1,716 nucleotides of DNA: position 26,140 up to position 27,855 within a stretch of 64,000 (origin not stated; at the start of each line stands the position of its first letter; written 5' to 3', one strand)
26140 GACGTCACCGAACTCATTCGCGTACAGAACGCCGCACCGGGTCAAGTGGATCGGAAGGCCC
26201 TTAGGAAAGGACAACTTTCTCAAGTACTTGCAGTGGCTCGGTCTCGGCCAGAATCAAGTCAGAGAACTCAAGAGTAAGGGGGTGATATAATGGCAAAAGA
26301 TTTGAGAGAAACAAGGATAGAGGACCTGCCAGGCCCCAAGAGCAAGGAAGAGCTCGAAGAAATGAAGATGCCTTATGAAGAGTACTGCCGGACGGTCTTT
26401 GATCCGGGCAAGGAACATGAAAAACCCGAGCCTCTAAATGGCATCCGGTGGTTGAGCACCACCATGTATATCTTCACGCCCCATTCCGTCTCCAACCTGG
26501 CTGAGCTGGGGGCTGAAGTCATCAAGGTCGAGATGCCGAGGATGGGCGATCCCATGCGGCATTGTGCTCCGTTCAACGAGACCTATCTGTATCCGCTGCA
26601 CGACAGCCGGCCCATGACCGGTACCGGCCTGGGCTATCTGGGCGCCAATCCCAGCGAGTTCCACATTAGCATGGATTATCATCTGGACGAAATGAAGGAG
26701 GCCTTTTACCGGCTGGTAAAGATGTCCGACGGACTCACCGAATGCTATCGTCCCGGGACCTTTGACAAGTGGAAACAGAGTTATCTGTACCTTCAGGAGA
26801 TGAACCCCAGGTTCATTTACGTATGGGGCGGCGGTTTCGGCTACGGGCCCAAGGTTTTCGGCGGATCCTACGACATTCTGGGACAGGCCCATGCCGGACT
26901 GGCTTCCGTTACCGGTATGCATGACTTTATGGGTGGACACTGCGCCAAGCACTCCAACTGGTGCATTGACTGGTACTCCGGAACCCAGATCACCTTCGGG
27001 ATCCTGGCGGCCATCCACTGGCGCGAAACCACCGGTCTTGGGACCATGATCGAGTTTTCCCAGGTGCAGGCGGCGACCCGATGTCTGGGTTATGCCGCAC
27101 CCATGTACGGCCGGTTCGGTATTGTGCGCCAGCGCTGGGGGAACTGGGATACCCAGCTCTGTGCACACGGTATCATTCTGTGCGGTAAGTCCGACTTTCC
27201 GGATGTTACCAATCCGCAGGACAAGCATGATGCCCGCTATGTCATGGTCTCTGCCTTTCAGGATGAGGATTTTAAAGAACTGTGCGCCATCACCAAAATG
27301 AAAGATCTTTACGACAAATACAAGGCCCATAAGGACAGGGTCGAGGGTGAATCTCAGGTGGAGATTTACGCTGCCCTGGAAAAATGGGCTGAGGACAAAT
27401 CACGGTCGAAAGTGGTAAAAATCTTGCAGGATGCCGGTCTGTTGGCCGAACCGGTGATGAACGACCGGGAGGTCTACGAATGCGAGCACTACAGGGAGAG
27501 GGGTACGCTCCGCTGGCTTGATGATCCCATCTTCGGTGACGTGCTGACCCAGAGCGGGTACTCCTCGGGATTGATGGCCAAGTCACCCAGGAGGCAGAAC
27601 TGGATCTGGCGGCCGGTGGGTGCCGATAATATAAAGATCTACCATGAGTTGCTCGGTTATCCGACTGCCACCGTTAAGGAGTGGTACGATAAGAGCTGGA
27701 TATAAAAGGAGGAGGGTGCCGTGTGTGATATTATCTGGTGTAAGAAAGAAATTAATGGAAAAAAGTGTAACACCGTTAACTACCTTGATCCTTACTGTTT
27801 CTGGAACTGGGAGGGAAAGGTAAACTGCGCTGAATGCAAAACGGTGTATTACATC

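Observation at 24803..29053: Five-gene module of two extended family III CoA-transferase paralogues and three small Cys/Trp-rich proteins of no recognisable family, beside a PAS-PAS-GAF sigma-54 activator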

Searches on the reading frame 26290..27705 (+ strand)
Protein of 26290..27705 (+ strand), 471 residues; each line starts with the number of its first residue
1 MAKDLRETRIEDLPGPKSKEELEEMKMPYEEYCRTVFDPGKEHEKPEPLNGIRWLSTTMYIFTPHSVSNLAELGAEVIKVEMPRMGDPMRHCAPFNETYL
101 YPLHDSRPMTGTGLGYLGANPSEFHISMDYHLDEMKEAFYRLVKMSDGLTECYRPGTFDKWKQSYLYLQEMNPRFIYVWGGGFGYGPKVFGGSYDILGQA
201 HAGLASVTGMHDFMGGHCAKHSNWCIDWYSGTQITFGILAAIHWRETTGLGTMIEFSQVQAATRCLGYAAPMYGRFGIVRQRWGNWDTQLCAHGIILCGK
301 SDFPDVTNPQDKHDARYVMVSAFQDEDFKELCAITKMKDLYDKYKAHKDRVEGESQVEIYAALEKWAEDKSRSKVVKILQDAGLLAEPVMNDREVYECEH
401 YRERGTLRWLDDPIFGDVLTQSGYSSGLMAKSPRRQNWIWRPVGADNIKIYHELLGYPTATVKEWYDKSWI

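Call 5: search_protein_families(library=pfam, proteins=[window:26290-27705:+], max_evalue=0.01)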
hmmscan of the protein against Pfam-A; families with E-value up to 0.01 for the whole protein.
window:26290-27705:+ (471 aa): 1 family
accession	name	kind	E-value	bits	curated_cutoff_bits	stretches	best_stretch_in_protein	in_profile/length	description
PF02515.22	CoA_transf_3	-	5.7e-61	207.1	23.3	1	49-417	1-338/366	CoA-transferase family III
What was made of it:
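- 26290..27705 (+): Subunit B: family III CoA-transferase paralogue (471 aa), the likely catalytic subunit. PF02515 6e-61 (call 5).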

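Call 7: search_protein_families(library=ncbifam, proteins=[window:26290-27705:+], max_evalue=0.1)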
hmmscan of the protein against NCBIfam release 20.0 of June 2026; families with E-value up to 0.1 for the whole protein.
window:26290-27705:+ (471 aa): 7 families
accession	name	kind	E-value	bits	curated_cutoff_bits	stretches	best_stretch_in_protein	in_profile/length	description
NF041294.1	Scnl_mescCoAtase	equivalog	5.2e-37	127.9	700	1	49-426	4-356/381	succinyl-CoA:mesaconate CoA-transferase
NF003809.0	PRK05398.1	subfamily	2.3e-33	115.4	442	2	47-259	3-201/416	formyl-CoA transferase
TIGR03253.1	oxalate_frc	equivalog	1.3e-30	106.5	504.2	2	47-259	2-200/416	formyl-CoA transferase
NF052585.1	SucGlutTfsCaiB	equivalog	5.9e-25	87.7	750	1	44-404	3-340/394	succinate--glutarate CoA-transferase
NF008511.0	PRK11430.1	equivalog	2.6e-24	86.1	522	1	46-392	7-323/381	CoA:oxalate CoA-transferase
NF002914.1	PRK03525.1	equivalog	3.2e-18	65.8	413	2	126-468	67-394/400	L-carnitine CoA-transferase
TIGR04253.1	mesacon_CoA_iso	equivalog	1.4e-05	24.3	725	1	116-433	58-355/403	2-methylfumaryl-CoA isomerase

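Call 36: search_solved_structures(query=window:26290-27705:+, max_evalue=1e-8, show_alignments=3)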
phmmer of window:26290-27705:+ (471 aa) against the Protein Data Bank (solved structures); distinct sequences matched with E-value up to 1e-8: 22.
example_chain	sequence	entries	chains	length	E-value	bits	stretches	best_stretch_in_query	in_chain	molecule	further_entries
10uh_A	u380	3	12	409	3.8e-22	82.2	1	43-303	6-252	Formyl-coenzyme a transferase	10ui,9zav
9fn0_B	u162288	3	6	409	3e-21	79.2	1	64-457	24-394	Subunit of Benzylsuccinate CoA-transferase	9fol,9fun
3ubm_A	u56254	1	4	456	3.8e-21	78.9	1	40-421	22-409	Formyl-CoA:oxalate CoA-transferase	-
4hl6_A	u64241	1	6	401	6.3e-21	78.1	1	43-340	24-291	Uncharacterized protein YfdE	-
9br7_A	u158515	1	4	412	9.5e-21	77.6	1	42-419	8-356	Succinate--hydroxymethylglutarate CoA-transferase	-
9br6_A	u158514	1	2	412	2.3e-20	76.3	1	42-419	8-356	Succinate--hydroxymethylglutarate CoA-transferase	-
1pt5_A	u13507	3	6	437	5.7e-18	68.4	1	47-261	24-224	Hypothetical protein yfdW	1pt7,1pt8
1pqy_A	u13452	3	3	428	6.4e-18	68.2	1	47-262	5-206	Hypothetical protein yfdW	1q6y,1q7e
5yit_A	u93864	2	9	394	3.6e-16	62.5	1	46-391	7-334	CoA transferase III | Uncharacterized protein Rv3272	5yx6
5yiy_A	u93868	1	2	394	3.4e-15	59.2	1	46-391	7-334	CoA transferase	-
4ed9_A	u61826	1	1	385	5.1e-15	58.7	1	46-293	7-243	CAIB/BAIF family protein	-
1p5h_A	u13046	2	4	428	2.5e-14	56.4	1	47-259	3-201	Formyl-coenzyme A transferase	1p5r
2vjo_A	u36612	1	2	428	2.6e-14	56.3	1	47-259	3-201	FORMYL-COENZYME A TRANSFERASE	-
2vjp_A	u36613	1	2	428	3.7e-14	55.8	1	47-259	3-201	FORMYL-COENZYME A TRANSFERASE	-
2vjq_A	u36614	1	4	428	4.4e-14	55.6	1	47-259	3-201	FORMYL-COENZYME A TRANSFERASE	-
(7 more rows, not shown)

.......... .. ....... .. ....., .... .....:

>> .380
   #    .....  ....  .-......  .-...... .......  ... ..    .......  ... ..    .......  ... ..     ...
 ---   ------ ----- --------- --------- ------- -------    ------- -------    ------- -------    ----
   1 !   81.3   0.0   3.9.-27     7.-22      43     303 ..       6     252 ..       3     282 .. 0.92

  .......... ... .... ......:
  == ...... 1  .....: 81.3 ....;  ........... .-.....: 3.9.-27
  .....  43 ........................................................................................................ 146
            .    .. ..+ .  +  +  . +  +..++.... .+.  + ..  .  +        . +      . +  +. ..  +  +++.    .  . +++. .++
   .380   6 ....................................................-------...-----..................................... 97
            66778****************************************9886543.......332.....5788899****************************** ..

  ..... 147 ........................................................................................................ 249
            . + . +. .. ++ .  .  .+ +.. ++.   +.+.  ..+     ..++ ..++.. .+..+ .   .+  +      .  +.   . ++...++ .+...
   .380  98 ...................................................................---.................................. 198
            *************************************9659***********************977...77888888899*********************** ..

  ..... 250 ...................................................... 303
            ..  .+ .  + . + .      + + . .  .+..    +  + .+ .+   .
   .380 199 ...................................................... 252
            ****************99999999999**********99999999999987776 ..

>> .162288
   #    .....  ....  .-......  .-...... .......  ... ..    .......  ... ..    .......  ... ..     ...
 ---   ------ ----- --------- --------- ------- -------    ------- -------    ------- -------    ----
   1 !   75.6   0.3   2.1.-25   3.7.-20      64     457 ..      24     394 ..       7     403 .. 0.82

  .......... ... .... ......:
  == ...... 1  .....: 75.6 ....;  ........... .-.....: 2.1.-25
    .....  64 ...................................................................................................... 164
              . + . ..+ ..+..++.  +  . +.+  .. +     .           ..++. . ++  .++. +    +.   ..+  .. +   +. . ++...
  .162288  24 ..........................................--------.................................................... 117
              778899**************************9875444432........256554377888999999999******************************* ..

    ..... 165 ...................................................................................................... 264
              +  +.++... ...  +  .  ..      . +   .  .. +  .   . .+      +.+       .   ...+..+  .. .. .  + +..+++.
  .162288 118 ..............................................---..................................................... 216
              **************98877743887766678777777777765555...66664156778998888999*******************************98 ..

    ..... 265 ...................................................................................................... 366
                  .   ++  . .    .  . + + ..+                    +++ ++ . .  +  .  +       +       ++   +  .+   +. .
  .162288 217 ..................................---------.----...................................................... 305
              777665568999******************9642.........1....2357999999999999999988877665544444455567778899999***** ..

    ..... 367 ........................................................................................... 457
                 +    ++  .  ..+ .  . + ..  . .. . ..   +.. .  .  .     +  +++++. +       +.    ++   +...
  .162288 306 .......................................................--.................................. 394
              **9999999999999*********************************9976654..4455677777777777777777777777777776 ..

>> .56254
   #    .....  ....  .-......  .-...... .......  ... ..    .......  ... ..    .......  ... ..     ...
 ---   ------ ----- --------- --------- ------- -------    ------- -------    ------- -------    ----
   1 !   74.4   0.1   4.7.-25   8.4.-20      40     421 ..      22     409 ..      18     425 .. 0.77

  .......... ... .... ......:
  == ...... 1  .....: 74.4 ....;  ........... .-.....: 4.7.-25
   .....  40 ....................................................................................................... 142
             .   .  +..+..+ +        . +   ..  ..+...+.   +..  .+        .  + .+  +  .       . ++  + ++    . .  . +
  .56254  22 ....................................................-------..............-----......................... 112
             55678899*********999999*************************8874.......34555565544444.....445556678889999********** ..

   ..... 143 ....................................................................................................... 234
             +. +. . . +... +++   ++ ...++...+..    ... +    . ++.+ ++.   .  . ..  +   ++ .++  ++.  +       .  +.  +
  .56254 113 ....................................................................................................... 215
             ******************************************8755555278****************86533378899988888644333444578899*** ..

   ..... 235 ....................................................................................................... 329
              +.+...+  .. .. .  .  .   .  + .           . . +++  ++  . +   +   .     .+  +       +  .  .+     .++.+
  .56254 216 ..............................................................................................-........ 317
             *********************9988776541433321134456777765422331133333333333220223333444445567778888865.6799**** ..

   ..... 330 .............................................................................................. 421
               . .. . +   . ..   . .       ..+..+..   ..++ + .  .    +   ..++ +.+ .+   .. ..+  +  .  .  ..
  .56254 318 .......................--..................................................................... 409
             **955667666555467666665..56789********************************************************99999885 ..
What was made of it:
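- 26290..27705 (+): It keeps the SYD..GQA..G segment that the solved enzymes also carry before the Asp (call 36).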

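Call 70: search_protein_families(library=padloc, proteins=[window:26290-27705:+], max_evalue=0.01)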
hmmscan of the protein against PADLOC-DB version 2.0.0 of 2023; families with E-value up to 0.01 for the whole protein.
window:26290-27705:+ (471 aa): 0 families
